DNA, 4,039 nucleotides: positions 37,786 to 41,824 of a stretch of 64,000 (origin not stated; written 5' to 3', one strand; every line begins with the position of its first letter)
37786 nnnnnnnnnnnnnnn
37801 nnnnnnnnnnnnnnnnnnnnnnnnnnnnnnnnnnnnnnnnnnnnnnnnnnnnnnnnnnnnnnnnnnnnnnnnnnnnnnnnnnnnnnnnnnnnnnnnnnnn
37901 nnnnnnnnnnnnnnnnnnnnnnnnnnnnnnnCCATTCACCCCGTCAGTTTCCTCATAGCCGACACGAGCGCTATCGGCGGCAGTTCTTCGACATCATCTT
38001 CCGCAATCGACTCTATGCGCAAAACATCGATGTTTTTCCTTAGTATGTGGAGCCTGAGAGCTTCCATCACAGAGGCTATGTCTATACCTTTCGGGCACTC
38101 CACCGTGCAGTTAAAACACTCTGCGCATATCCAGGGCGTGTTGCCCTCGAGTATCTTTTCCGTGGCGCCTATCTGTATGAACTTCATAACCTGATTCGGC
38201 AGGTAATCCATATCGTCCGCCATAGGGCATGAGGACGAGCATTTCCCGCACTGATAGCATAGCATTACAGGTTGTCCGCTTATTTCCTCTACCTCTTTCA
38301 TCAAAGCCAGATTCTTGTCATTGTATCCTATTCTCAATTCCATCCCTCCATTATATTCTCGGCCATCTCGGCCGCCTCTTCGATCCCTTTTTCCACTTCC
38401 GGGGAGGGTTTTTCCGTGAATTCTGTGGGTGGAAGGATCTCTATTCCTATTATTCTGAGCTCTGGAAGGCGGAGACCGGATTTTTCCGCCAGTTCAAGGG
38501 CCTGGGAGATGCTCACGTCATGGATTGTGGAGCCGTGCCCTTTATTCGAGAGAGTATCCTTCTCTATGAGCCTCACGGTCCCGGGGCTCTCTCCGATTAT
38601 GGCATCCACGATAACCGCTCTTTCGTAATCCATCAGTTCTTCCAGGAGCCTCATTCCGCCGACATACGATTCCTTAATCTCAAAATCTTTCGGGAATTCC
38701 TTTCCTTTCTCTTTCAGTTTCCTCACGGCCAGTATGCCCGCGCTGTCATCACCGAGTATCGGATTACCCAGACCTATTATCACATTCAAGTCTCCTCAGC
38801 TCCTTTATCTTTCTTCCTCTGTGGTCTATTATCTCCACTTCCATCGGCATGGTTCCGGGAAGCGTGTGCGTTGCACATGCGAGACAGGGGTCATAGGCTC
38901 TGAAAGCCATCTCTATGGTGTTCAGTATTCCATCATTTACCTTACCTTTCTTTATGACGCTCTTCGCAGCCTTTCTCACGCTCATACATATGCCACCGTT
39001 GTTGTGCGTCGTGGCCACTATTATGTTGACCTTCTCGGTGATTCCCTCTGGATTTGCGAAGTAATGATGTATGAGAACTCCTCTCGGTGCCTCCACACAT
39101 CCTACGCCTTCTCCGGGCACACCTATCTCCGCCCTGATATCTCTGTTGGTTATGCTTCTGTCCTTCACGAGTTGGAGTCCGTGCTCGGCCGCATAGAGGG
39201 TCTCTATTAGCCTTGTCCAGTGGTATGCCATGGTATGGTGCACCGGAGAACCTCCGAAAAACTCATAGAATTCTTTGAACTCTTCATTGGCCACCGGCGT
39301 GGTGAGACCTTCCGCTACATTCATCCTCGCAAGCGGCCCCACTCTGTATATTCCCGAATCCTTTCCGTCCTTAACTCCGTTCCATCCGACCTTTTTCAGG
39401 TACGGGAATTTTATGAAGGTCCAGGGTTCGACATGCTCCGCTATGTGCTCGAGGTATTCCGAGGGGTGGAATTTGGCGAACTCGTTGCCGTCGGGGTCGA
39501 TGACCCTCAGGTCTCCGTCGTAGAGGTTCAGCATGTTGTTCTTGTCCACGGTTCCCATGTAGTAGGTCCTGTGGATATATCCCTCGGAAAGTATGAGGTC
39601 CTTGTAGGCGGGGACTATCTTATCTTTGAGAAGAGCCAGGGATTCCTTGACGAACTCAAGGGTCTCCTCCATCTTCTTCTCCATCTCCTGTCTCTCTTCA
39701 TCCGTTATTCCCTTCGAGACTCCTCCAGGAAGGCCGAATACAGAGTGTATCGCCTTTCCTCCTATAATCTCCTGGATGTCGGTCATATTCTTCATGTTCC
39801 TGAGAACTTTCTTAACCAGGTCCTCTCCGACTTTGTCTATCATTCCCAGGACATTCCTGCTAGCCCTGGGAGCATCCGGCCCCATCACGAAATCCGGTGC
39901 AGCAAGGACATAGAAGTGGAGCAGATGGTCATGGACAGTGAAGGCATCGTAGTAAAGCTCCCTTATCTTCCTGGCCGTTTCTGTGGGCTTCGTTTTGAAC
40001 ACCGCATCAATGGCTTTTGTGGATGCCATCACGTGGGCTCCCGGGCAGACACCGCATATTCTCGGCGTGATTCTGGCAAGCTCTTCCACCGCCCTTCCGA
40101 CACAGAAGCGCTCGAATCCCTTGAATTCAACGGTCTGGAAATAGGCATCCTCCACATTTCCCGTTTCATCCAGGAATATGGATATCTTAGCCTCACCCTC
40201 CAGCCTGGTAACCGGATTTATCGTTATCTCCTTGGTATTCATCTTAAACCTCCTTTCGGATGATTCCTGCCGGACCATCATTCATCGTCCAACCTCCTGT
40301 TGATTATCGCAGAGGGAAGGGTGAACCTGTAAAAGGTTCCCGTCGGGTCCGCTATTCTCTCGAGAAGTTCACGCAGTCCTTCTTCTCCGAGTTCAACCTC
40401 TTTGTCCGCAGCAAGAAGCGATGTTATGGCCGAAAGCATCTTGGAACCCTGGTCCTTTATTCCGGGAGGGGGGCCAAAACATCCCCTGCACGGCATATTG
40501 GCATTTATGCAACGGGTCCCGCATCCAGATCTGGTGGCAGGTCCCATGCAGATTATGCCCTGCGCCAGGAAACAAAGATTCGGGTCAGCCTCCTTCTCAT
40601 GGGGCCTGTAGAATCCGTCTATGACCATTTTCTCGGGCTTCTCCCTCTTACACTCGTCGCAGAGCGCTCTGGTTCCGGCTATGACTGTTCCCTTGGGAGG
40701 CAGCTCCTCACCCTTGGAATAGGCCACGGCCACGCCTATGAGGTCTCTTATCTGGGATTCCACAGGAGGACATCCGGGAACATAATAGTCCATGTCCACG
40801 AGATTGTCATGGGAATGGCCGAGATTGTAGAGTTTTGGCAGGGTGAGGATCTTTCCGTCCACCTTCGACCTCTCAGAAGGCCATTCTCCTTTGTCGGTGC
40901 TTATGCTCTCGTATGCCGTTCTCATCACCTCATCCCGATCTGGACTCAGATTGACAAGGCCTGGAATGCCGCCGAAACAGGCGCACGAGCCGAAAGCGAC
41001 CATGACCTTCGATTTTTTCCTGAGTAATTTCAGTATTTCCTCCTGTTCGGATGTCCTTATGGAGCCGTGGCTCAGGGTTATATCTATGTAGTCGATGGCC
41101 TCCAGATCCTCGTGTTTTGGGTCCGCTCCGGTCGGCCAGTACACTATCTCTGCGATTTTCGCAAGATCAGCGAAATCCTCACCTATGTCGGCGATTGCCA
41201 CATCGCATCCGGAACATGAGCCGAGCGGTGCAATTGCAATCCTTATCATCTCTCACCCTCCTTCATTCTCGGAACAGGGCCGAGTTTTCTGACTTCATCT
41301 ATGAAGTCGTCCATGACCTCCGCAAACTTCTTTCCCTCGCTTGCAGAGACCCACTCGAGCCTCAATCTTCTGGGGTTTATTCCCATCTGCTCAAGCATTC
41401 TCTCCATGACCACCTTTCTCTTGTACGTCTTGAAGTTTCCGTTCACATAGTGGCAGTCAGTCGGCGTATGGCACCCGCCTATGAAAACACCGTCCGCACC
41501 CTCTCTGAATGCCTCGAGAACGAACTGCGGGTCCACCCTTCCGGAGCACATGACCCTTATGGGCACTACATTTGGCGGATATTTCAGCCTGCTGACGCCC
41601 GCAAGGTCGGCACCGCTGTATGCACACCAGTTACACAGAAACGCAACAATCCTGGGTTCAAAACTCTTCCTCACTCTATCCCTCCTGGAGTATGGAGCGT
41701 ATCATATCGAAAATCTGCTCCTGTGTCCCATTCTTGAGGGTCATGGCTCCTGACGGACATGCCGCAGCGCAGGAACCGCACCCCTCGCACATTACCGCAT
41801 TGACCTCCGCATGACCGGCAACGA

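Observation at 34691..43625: HdrA-MvhDGA-protease-HdrCB fused in one operon with an SdhB/SdhA-like pair: possible H2-driven bifurcating complex feeding a fumarate-reductase-type module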

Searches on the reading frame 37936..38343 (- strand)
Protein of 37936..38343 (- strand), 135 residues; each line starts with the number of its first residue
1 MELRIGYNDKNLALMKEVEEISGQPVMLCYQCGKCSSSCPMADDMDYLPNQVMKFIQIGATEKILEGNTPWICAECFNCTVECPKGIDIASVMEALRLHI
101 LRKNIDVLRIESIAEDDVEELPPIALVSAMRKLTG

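Call 3: search_protein_families(library=pfam, proteins=[window:37936-38343:-])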
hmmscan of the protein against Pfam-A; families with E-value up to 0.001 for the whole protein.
window:37936-38343:- (135 aa): 7 families
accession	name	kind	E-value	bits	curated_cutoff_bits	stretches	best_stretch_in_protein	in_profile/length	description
PF13183.11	Fer4_8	-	5.1e-10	40.2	27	1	29-87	5-68/68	4Fe-4S dicluster domain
PF13534.11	Fer4_17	-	8e-10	39.6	22.2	1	29-88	2-61/61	4Fe-4S dicluster domain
PF13187.11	Fer4_9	-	2e-07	31.4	27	1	29-86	2-50/52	4Fe-4S dicluster domain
PF13237.11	Fer4_10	-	7.6e-06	26.2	25.5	1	28-84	8-53/53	4Fe-4S dicluster domain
PF12838.12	Fer4_7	-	2.5e-05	25.1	27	1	29-87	2-52/52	4Fe-4S dicluster domain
PF13484.11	Fer4_16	-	0.00014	23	30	0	29-41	2-14/66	4Fe-4S double cluster binding domain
PF25160.1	LdpA_Fe-S-bd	-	0.00071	19.8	27.6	0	28-41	27-40/49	LdpA Fe-S cluster-binding domain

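Call 4: search_protein_families(library=ncbifam, proteins=[window:37936-38343:-])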
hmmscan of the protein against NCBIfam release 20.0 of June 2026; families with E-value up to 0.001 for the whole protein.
window:37936-38343:- (135 aa): 17 families
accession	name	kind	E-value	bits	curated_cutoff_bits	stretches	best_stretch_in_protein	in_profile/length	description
NF038018.1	qmoC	equivalog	3.1e-20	73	300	1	11-116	2-107/360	quinone-interacting membrane-bound oxidoreductase complex subunit QmoC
TIGR03290.1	CoB_CoM_SS_C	equivalog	8.5e-18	64.7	160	1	27-105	2-80/144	CoB--CoM heterodisulfide reductase subunit C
NF041779.1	hetero_SS_HdrC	equivalog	2.2e-15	56.6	350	1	28-115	32-118/198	ferredoxin:CoB-CoM heterodisulfide reductase subunit HdrC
NF041890.1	hdrC_Methbact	equivalog_domain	2.2e-14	53.5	270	1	14-111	16-112/192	ferredoxin:CoB-CoM heterodisulfide reductase subunit HdrC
TIGR01945.1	rnfC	subfamily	1.6e-08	33.5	245.95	1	14-95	350-426/435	RnfABCDGE type electron transport complex subunit C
NF004898.0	PRK06259.1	equivalog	8.5e-07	28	385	1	14-108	123-224/488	fumarate reductase (CoM/CoB) subunit TfrB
NF004616.0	PRK05950.1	subfamily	2.2e-06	27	228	1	25-103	145-236/238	succinate dehydrogenase iron-sulfur subunit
NF008369.0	PRK11168.1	equivalog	5.4e-06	25.6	278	1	28-114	12-101/401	anaerobic glycerol-3-phosphate dehydrogenase subunit C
TIGR00314.1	cdhA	equivalog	6e-06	24.3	781.3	1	25-103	397-469/784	CO dehydrogenase/acetyl-CoA synthase complex subunit alpha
NF041837.1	rnfC_Methano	equivalog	1.3e-05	24.3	650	1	15-105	346-431/438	Rnf electron transport complex subunit RnfC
NF042952.1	MFR_FeS_SdhB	equivalog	3.7e-05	22.9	600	1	17-106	138-237/320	8-methylmenaquinol:fumarate reductase iron-sulfur subunit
NF003454.1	PRK05035.1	equivalog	5.4e-05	21.9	345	1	14-88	353-423/556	electron transport complex subunit RsxC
TIGR00384.1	dhsB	subfamily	7.2e-05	22.3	88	0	24-97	137-222/222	succinate dehydrogenase and fumarate reductase iron-sulfur protein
NF009226.0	PRK12576.1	equivalog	7.4e-05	22.2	344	1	28-98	155-235/317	succinate dehydrogenase/fumarate reductase iron-sulfur subunit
NF045663.1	diclust_near_Sec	equivalog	0.00016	19.9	530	1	31-103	310-385/759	pyridine nucleotide-disulfide oxidoreductase/dicluster-binding protein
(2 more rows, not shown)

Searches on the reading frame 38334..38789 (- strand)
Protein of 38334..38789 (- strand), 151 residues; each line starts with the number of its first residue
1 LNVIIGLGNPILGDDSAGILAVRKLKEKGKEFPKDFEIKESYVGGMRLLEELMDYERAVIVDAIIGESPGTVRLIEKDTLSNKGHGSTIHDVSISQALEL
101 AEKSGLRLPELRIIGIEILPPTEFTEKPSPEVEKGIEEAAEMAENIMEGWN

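Call 3: search_protein_families(library=pfam, proteins=[window:38334-38789:-])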
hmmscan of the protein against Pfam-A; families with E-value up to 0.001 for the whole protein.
window:38334-38789:- (151 aa): 1 family
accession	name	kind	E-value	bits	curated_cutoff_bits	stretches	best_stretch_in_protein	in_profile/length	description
PF01750.23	HycI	-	7.9e-14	52.1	23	1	22-145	4-129/130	Hydrogenase maturation protease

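Call 4: search_protein_families(library=ncbifam, proteins=[window:38334-38789:-])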
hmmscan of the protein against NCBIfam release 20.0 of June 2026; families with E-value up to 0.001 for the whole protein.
window:38334-38789:- (151 aa): 7 families
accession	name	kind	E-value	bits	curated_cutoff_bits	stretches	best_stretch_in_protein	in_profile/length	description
TIGR00072.1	hydrog_prot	superfamily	6.5e-28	97.6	47.45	1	3-145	1-143/145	hydrogenase maturation protease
TIGR00140.1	hupD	subfamily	3.2e-16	59.7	151.8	1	3-150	2-150/151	HyaD/HybD family hydrogenase maturation endopeptidase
NF045519.1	NiFeSe_H2_mat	exception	5.9e-16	58.6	190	1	3-143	4-143/152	NiFeSe hydrogenase maturation protease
TIGR00130.1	frhD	equivalog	1.3e-14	54.5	134.95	1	2-147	5-151/153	coenzyme F420-reducing hydrogenase, FrhD protein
NF007777.0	PRK10466.1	equivalog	1.1e-09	38.2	190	1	3-80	4-82/164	HyaD/HybD family hydrogenase maturation endopeptidase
TIGR00142.1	hycI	equivalog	3.6e-09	36.5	119.1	1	3-148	2-143/146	hydrogenase maturation peptidase HycI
NF007616.0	PRK10264.1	equivalog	1.2e-05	25.1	261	1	3-116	7-122/195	hydrogenase 1 maturation protease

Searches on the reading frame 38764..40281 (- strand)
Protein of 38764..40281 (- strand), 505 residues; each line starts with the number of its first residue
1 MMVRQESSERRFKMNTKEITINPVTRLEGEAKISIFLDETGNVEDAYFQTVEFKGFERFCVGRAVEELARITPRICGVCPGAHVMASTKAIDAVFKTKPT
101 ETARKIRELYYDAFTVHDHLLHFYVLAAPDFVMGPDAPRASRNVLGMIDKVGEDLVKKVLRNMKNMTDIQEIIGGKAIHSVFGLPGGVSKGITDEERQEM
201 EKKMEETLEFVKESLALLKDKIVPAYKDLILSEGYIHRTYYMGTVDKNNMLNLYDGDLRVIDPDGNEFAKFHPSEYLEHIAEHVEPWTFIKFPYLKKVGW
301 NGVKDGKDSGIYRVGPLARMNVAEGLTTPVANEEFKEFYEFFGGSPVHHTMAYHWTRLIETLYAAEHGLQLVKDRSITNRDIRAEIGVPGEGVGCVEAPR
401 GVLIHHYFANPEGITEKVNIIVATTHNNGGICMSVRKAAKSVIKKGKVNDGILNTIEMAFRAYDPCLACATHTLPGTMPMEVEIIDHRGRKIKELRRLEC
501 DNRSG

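Call 3: search_protein_families(library=pfam, proteins=[window:38764-40281:-])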
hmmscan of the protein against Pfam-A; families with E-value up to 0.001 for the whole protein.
window:38764-40281:- (505 aa): 1 family
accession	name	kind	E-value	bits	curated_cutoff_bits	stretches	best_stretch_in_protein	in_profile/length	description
PF00374.24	NiFeSe_Hases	-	1.6e-37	130.1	25.8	2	54-133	1-80/508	Nickel-dependent hydrogenase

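Call 4: search_protein_families(library=ncbifam, proteins=[window:38764-40281:-])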
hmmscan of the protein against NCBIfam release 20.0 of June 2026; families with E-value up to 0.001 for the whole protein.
window:38764-40281:- (505 aa): 10 families
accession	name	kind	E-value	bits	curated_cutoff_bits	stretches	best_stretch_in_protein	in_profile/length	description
NF041785.2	VhuA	equivalog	1.6e-123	412.4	800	1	18-444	3-418/418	F420-non-reducing hydrogenase Vhu subunit A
NF033181.1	NiFeSe_hydrog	equivalog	5.7e-52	177.3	600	2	17-143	2-127/507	nickel-dependent hydrogenase large subunit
NF045518.1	H2_NiFeSe_large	exception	1.5e-51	175.7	780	1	18-474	3-482/485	NiFeSe hydrogenase large subunit HysA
NF040828.1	sulfhyd_ShyA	equivalog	5.1e-48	164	700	1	19-473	3-412/415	NAD(P)-dependent hydrogenase/sulfhydrogenase 2 subunit alpha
TIGR03295.1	frhA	equivalog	1e-40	140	392.5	1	16-474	2-397/412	coenzyme F420 hydrogenase subunit alpha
NF040832.1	sulfhyd_HydA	equivalog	7.1e-35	120.9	880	1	19-473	5-423/426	NADPH-dependent hydrogenase/sulfhydrogenase 1 subunit alpha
NF007778.0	PRK10467.1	equivalog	1.2e-26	93.2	969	2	17-140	3-125/567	hydrogenase 2 large subunit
NF007550.0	PRK10170.1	equivalog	2e-23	82.7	1101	2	16-140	16-140/597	Ni/Fe-hydrogenase large subunit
NF041786.2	VhuU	equivalog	3.8e-09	36.2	70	1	451-474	6-29/45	F420-non-reducing hydrogenase selenoprotein subunit VhuU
NF004739.1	PRK06075.1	equivalog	0.0001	21.2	360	0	163-221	128-186/384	NADH-quinone oxidoreductase subunit D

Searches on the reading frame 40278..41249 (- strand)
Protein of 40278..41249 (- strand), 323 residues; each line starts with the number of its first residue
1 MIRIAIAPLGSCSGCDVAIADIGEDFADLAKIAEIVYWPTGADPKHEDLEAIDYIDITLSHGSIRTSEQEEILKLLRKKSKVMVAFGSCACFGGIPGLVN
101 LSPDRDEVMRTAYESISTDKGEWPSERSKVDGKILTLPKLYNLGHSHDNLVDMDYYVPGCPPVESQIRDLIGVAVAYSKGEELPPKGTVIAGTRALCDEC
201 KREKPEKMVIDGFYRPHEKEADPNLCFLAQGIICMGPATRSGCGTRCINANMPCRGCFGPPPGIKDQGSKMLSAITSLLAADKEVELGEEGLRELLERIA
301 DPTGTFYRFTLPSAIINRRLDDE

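Call 3: search_protein_families(library=pfam, proteins=[window:40278-41249:-])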
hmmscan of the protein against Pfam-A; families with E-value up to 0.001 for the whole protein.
window:40278-41249:- (323 aa): 1 family
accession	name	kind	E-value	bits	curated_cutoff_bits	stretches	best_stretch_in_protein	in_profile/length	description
PF01058.29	Oxidored_q6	-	7.5e-22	77.9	27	1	12-170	1-124/128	NADH ubiquinone oxidoreductase, 20 Kd subunit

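Call 4: search_protein_families(library=ncbifam, proteins=[window:40278-41249:-])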
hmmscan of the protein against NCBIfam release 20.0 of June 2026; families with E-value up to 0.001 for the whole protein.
window:40278-41249:- (323 aa): 6 families
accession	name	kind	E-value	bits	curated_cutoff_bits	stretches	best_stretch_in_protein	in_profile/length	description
NF045875.1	F420_non_VhuG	exception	1.2e-57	195.4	450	1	2-319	5-284/286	F420-non-reducing hydrogenase subunit VhuG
NF040836.1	sulfhyd_HydD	equivalog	2.6e-19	69.4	500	1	2-178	6-157/261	NADPH-dependent hydrogenase/sulfhydrogenase 1 subunit delta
NF040831.1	sulfhyd_ShyD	equivalog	4.9e-16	59.1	460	2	3-116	2-104/240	NAD(P)-dependent hydrogenase/sulfhydrogenase 2 subunit delta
TIGR03294.1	FrhG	equivalog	1.6e-14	54.2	245.5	1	2-95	2-93/228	coenzyme F420 hydrogenase subunit gamma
TIGR00391.1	hydA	subfamily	0.0006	19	179.5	0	157-249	190-280/365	hydrogenase small subunit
NF005012.1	PRK06411.1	subfamily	0.00062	19.3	116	0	142-167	122-147/166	NADH-quinone oxidoreductase subunit NuoB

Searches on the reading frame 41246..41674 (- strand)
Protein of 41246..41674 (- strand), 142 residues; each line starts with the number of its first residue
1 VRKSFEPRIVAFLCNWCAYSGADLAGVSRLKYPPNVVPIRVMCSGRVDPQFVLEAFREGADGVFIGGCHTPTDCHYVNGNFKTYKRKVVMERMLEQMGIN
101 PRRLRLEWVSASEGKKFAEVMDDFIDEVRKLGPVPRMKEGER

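Call 3: search_protein_families(library=pfam, proteins=[window:41246-41674:-])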
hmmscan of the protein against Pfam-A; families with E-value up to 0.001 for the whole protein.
window:41246-41674:- (142 aa): 1 family
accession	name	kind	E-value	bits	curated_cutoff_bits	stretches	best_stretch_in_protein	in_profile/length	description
PF02662.21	FlpD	-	2.2e-53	179.9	22.3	1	9-132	1-123/123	Methyl-viologen-reducing hydrogenase, delta subunit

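Call 4: search_protein_families(library=ncbifam, proteins=[window:41246-41674:-])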
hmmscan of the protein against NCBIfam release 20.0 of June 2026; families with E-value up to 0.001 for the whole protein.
window:41246-41674:- (142 aa): 4 families
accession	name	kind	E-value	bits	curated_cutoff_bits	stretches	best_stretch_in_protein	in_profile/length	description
NF040770.1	hetero_SS_HdrA2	exception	2.6e-54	184.6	1100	1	3-134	644-774/777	CoB-CoM heterodisulfide reductase HdrA2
NF045873.1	F420_non_VhuD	exception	2.8e-35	121.3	215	1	6-135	1-129/132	F420-non-reducing hydrogenase iron-sulfur subunit VhuD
NF041891.1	hdrA_Methbact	equivalog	1.1e-14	53.6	1300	1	3-130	640-760/762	ferredoxin:CoB-CoM heterodisulfide reductase subunit HdrA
NF041778.1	hetero_SS_HdrA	equivalog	0.00028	18.8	1400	1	9-65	656-712/771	ferredoxin:CoB-CoM heterodisulfide reductase subunit HdrA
